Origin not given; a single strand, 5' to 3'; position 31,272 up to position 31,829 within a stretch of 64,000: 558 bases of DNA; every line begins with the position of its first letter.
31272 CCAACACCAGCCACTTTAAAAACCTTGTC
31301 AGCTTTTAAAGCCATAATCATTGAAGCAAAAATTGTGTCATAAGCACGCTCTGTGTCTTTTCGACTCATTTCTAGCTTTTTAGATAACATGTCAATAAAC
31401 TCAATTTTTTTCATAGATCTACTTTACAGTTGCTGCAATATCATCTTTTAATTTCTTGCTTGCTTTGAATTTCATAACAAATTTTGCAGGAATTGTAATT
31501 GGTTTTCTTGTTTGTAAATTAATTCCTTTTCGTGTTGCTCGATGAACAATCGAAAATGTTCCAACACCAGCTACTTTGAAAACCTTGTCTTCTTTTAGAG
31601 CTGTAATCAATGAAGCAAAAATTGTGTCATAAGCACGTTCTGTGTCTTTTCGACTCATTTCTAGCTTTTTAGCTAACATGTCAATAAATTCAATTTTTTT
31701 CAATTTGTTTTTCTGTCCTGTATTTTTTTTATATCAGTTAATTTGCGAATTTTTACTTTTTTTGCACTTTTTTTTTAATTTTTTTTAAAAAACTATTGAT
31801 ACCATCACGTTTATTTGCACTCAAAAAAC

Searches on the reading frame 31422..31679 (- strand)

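Call 94: search_protein_families(library=pfam, max_evalue=0.001, proteins=[window:31422-31679:-])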
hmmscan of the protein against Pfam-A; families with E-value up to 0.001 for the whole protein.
seq(86 aa): 1 family
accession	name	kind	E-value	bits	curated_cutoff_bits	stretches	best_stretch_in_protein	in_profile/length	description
PF00216.26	Bac_DNA_binding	-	1.4e-21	77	22.4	1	2-81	10-89/90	Bacterial DNA-binding protein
